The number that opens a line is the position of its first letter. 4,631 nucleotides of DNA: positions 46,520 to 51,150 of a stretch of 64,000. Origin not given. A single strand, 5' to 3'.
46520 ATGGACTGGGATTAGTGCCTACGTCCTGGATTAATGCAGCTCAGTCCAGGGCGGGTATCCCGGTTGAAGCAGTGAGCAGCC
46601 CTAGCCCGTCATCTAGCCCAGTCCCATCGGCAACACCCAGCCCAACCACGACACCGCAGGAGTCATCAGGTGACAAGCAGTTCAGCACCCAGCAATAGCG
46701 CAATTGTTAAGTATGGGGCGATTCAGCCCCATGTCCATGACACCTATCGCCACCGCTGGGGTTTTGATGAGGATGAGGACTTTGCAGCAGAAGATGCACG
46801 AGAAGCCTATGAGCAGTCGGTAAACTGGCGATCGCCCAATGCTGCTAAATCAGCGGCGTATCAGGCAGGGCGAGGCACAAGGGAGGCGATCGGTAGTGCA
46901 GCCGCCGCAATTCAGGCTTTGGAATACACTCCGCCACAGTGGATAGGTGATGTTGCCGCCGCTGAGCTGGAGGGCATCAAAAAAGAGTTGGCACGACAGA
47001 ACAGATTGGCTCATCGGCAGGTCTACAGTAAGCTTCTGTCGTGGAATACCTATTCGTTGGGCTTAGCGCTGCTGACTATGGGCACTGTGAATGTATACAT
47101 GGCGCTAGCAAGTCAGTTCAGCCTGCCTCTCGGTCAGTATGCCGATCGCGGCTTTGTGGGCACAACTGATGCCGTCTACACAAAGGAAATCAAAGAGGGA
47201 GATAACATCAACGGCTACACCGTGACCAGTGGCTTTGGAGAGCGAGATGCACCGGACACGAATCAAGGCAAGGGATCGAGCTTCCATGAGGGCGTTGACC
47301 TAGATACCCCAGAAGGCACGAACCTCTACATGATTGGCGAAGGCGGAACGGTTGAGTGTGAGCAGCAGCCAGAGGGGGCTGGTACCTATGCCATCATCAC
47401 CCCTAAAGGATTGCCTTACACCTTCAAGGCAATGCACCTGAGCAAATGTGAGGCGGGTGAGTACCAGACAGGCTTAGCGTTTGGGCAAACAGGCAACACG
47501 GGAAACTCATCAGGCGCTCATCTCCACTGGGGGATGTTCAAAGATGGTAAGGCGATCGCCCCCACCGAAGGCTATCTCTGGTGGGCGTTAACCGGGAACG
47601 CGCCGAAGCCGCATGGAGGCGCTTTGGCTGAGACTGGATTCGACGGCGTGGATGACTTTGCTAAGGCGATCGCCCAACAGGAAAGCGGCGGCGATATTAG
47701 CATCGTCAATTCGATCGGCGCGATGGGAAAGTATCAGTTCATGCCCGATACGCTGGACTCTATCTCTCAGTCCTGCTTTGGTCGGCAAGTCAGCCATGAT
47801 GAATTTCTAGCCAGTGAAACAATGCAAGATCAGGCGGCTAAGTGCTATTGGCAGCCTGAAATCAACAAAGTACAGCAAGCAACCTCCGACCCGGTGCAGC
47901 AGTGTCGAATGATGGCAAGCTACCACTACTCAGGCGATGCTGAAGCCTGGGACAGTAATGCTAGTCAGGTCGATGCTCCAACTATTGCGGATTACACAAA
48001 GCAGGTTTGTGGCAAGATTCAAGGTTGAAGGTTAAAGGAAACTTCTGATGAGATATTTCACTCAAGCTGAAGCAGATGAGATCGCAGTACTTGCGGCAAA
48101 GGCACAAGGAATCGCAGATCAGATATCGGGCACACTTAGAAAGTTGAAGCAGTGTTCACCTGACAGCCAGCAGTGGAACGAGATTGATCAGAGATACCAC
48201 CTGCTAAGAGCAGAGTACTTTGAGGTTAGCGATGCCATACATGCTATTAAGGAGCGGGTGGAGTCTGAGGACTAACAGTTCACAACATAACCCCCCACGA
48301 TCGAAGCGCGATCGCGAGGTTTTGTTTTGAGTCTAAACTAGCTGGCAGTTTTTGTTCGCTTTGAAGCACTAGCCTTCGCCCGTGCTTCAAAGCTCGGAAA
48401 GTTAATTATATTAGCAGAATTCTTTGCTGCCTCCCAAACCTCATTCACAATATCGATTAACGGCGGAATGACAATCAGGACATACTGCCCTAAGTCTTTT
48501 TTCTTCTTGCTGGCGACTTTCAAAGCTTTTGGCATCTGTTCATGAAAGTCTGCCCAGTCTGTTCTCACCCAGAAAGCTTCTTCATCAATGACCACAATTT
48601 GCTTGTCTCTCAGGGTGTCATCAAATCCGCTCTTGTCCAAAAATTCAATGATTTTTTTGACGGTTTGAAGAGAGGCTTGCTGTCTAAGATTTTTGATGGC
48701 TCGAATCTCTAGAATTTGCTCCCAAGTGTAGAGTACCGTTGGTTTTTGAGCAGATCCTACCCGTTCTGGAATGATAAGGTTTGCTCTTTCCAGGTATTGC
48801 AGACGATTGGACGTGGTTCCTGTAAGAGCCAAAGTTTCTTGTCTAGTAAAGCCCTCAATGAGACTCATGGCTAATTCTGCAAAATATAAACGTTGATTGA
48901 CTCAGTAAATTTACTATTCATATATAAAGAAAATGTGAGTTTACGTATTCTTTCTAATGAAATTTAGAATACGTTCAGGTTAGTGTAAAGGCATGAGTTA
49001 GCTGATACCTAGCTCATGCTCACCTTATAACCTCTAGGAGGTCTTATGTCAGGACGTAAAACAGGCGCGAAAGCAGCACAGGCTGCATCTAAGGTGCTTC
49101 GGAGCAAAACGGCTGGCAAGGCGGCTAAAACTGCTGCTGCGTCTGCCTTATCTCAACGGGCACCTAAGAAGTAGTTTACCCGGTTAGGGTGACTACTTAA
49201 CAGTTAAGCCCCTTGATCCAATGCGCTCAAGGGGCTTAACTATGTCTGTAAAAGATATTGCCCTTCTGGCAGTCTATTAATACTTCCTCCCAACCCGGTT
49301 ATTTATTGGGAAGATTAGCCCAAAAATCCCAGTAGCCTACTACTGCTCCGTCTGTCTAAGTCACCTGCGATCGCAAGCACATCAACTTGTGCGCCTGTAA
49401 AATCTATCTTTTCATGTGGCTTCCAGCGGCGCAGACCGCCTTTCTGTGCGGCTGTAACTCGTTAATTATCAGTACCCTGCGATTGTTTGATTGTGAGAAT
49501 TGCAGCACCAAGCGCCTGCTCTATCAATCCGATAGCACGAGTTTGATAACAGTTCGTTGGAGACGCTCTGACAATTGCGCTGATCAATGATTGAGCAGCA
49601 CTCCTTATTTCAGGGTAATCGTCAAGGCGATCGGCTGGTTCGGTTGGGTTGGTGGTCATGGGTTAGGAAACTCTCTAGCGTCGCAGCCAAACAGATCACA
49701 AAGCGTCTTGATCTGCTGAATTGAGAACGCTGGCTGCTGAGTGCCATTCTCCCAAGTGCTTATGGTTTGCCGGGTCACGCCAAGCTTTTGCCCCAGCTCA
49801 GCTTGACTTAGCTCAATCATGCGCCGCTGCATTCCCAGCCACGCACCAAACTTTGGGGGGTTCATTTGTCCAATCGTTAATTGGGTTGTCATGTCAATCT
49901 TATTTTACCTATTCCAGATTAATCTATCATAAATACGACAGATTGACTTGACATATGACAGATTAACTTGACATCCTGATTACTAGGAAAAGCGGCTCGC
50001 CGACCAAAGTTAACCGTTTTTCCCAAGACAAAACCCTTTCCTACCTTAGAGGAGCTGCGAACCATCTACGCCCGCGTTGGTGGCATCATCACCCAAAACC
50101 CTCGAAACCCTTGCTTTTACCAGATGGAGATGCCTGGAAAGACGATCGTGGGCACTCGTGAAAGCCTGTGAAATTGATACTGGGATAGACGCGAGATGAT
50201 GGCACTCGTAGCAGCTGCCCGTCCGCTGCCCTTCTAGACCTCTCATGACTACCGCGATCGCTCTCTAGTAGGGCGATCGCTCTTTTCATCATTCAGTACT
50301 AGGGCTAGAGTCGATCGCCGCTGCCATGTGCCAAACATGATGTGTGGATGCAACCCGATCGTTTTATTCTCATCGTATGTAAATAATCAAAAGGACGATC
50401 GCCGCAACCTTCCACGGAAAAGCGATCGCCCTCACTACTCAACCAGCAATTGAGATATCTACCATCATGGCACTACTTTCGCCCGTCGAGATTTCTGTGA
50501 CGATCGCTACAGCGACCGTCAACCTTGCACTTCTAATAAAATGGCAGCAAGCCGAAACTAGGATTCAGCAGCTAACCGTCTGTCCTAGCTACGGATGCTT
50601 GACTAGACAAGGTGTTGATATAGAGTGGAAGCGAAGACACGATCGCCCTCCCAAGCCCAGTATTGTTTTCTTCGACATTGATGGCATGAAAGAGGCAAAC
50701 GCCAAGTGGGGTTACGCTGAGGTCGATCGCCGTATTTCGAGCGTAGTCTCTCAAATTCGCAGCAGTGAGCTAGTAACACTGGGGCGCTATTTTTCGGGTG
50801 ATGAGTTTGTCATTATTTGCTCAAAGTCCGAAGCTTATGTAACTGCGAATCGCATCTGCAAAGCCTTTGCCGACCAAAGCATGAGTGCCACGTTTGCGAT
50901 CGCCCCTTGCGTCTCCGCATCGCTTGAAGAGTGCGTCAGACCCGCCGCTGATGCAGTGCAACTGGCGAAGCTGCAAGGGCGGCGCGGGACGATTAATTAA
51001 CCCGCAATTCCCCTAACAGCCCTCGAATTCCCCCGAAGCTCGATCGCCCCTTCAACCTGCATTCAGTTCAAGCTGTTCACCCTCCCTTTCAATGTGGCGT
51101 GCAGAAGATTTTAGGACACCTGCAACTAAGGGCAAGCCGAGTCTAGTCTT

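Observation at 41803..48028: TraB/clt-like DNA-translocation module inside a cyanobacterial prophage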

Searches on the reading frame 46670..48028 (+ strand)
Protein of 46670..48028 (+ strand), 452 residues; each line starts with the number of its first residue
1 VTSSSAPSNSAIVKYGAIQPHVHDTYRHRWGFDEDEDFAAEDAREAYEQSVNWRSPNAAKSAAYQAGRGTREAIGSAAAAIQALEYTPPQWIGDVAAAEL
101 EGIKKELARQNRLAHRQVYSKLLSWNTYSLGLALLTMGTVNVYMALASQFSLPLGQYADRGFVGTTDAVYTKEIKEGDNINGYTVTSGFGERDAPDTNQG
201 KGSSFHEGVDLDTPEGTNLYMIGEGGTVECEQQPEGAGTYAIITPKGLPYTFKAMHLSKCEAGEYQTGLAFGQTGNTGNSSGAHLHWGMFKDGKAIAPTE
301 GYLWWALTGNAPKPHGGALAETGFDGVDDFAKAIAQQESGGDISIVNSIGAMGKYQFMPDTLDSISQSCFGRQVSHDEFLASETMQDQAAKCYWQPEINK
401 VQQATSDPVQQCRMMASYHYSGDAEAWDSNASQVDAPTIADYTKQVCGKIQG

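Call 6: search_protein_families(library=pfam, proteins=[window:46670-48028:+], max_evalue=0.1)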
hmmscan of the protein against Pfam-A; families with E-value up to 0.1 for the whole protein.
window:46670-48028:+ (452 aa): 3 families
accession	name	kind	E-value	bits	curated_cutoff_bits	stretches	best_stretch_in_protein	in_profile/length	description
PF01551.29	Peptidase_M23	-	4.2e-10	40.1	28.7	1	205-298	2-96/96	Peptidase family M23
PF06737.19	Transglycosylas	-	3.1e-06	28.2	27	1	332-391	8-63/77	Transglycosylase-like domain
PF01464.25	SLT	-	0.00012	22.1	21.3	1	329-366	15-52/117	Transglycosylase SLT domain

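Call 7: search_protein_families(library=phrogs, proteins=[window:46670-48028:+], max_evalue=0.1)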
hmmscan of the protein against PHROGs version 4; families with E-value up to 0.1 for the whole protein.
window:46670-48028:+ (452 aa): 21 families
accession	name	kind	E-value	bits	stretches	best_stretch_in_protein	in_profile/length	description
phrog_7767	-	other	8.3e-15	56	1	182-305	3-121/194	metallo-endopeptidase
phrog_6700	-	lysis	1.7e-11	42.8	1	178-300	2601-2722/2898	endolysin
phrog_16615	-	other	5.1e-09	36.4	1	203-300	416-515/529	peptidase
phrog_4070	-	tail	1.6e-08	34.1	1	201-292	620-712/989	tail length tape measure protein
phrog_3572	-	lysis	5.6e-08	32.7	1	168-287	446-570/653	endolysin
phrog_3578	-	lysis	6.1e-08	33.4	1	181-287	212-334/405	endolysin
phrog_14988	-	other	9.1e-08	33.1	1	184-304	15-141/272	peptidase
phrog_1067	-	head and packaging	7.1e-07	29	1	170-294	731-849/991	minor head protein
phrog_21656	-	other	2.7e-06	26.7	1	197-298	628-739/1022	peptidase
phrog_10030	-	tail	3.2e-06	25.7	1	199-299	1907-2015/2105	tail length tape measure protein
phrog_669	-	lysis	0.00013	20.4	1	328-418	936-997/1946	endolysin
phrog_2013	-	tail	0.00025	20.9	1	332-361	487-516/657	lytic tail protein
phrog_5453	-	unknown function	0.00042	20.3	1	163-289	553-689/863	-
phrog_33207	-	other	0.00085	20.2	1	182-289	10-115/240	metallo-endopeptidase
phrog_37190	-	other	0.0012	19.4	1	184-299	122-235/244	peptidase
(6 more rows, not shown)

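Call 14: search_protein_families(library=ncbifam, proteins=[window:46670-48028:+], max_evalue=0.05)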
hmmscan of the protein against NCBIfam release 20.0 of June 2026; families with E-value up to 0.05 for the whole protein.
window:46670-48028:+ (452 aa): 7 families
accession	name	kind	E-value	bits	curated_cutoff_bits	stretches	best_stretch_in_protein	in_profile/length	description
NF008652.0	PRK11649.1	equivalog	1.1e-11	44.1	341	1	203-299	310-407/439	murein DD-endopeptidase MepM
NF053825.1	PdgNdpepShyA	equivalog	8e-09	34.7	700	1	183-298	275-389/425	peptidoglycan DD-endopeptidase ShyA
NF052336.1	PdgHdaseHSB100310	equivalog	2.4e-07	30.4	500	1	185-317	43-170/316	peptidoglycan hydrolase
NF052530.1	Heli_ShapePgp3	exception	1.2e-05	24.6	300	1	185-298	149-260/270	peptidoglycan metallopeptidase Pgp3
NF053824.1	PdgNdpepShyC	equivalog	3.4e-05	22.9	700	1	185-293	277-384/429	peptidoglycan DD-endopeptidase ShyC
NF052529.1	PG_M23_Pgp6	exception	0.0043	15.8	600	1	202-300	331-430/452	peptidoglycan metallopeptidase Pgp6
NF008631.0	PRK11619.1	equivalog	0.048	12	536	0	329-366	495-532/644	murein transglycosylase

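Call 69: search_dna_similar(query=window:46670-48028:+, collection=plasmids, mode=protein, max_evalue=1e-8, max_rows=15)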
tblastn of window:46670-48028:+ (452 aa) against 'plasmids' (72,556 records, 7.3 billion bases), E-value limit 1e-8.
Records with a match: 3; places in all: 3; records where one place covers at least 80% of the query: 0.
Best place of each record, by identity: <60% 3.
By first word of the organism name: Oscillatoria 1; Nostoc 1; Streptomyces 1.
By predicted mobility (MOB-suite, as given by PLSDB): non-mobilizable 2; mobilizable 1.
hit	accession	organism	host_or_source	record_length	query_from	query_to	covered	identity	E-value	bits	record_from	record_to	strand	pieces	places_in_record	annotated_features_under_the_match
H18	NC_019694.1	Oscillatoria acuminata PCC 6304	-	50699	166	325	35%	38.8%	5e-22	107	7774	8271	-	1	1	glycosyl hydrolase 108 family protein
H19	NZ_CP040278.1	Nostoc sp. C052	Blasia pusilla,pure culture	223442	177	299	27%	37.2%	2e-9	68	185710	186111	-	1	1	M23 family metallopeptidase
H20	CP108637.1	Streptomyces sp. NBC_01136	-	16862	328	450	27%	36.6%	1e-10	71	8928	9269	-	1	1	hypothetical protein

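Call 70: get_annotated_region(hit=H20, flank=8000)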
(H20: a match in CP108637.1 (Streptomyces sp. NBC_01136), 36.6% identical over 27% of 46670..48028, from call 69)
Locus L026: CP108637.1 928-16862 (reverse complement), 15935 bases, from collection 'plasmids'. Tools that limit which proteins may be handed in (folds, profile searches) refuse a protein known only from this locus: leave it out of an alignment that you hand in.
description: Streptomyces sp. NBC_01136 plasmid unnamed5, complete sequence
organism: Streptomyces sp. NBC_01136 (NCBI taxid 2903754)
taxonomy: Bacteria; Actinomycetota; Actinomycetes; Kitasatosporales; Streptomycetaceae; Streptomyces; Streptomyces sp. NBC 01136
host: -; source: -; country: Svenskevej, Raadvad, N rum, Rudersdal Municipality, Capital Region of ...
typing (MOB-suite, as given by PLSDB): non-mobilizable
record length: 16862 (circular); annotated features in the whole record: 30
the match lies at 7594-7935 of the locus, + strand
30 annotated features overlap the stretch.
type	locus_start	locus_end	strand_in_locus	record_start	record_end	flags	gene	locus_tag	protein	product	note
CDS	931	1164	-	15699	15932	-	-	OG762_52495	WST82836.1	hypothetical protein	-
CDS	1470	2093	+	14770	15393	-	-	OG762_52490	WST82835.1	hypothetical protein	-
CDS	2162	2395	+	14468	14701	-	-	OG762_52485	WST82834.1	hypothetical protein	-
CDS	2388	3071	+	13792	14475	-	-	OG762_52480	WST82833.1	hypothetical protein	-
CDS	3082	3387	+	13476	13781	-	-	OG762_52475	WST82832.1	hypothetical protein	-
CDS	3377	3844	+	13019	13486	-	-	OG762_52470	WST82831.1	hypothetical protein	-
CDS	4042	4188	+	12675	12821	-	-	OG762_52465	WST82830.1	hypothetical protein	-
CDS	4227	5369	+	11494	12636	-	-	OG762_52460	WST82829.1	hypothetical protein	-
CDS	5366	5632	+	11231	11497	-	-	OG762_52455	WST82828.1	hypothetical protein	-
CDS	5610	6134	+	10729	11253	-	-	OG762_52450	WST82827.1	hypothetical protein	-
CDS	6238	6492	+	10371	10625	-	-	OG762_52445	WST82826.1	hypothetical protein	-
CDS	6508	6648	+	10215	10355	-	-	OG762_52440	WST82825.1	hypothetical protein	-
CDS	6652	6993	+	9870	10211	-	-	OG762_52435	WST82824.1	hypothetical protein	-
CDS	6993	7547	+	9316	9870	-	-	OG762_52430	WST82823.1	LysM peptidoglycan-binding domain-containing protein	-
CDS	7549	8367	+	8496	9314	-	-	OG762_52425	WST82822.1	hypothetical protein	-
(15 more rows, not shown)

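Call 71: get_annotated_region(hit=H18, flank=8000)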
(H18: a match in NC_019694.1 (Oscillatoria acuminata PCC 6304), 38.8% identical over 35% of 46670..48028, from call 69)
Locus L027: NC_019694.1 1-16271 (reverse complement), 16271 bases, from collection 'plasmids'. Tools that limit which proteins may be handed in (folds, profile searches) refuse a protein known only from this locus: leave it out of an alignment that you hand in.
description: Oscillatoria acuminata PCC 6304 plasmid pOSCIL6304.02, complete sequence
organism: Oscillatoria acuminata PCC 6304 (NCBI taxid 56110)
taxonomy: Bacteria; Cyanobacteriota; Cyanophyceae; Oscillatoriales; Oscillatoriaceae; Oscillatoria; Oscillatoria acuminata; Oscillatoria acuminata PCC 6304
host: -; source: -; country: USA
typing (MOB-suite, as given by PLSDB): mobilizable; relaxase MOBP
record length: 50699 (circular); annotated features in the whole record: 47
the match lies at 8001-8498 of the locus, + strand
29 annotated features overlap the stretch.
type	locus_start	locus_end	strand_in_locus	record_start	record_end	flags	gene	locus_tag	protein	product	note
CDS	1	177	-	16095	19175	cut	-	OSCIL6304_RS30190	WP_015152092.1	DUF5906 domain-containing protein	-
CDS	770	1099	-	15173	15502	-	-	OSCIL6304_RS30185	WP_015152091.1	hypothetical protein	-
CDS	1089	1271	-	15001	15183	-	-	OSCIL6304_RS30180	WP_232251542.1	helix-turn-helix transcriptional regulator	-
CDS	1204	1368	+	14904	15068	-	-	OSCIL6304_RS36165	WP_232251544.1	hypothetical protein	-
CDS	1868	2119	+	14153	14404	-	-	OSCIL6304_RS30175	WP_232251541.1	hypothetical protein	-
CDS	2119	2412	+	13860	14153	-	-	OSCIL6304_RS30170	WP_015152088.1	hypothetical protein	-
CDS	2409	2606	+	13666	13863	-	-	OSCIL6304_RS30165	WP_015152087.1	hypothetical protein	-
CDS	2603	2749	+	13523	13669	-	-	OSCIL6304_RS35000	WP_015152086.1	hypothetical protein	-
CDS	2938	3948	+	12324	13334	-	-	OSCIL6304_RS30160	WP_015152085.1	ParM/StbA family protein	GO:0030541 - plasmid partitioning [Evidence IEA]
CDS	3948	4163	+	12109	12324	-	-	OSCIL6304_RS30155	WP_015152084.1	hypothetical protein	-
CDS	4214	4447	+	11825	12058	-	-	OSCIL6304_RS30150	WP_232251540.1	hypothetical protein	-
CDS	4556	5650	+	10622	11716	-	-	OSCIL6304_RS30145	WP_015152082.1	hypothetical protein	-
CDS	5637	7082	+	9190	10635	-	-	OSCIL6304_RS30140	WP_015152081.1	hypothetical protein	-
CDS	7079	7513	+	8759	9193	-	-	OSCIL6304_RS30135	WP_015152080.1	hypothetical protein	-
CDS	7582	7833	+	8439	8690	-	-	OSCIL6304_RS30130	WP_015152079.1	hypothetical protein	-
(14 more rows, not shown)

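Call 88: search_protein_families(library=padloc, proteins=[window:46670-48028:+], max_evalue=0.01)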
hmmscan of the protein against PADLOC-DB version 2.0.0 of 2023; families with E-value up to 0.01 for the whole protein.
window:46670-48028:+ (452 aa): 0 families

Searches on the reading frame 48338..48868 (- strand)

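Call 10: search_protein_families(library=pfam, proteins=[window:48338-48868:-], max_evalue=0.01)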
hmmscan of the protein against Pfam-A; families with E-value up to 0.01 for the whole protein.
window:48338-48868:- (176 aa): 1 family
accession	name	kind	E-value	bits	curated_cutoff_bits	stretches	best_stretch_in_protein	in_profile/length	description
PF13411.12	MerR_1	-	3.9e-05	24.1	21.6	1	14-74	8-66/69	MerR HTH family regulatory protein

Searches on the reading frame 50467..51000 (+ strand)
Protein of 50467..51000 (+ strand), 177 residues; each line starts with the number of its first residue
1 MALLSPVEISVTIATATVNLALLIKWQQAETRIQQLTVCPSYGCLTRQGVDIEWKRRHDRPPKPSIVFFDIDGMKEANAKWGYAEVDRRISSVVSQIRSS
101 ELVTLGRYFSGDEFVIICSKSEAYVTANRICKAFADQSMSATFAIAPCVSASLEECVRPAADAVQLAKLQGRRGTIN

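Call 10: search_protein_families(library=pfam, proteins=[window:50467-51000:+], max_evalue=0.01)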
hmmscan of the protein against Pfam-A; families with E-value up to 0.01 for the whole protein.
window:50467-51000:+ (177 aa): 1 family
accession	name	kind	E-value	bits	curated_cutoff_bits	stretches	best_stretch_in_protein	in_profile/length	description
PF00990.26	GGDEF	-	4.1e-08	33.6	23.8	1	48-143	17-116/161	Diguanylate cyclase, GGDEF domain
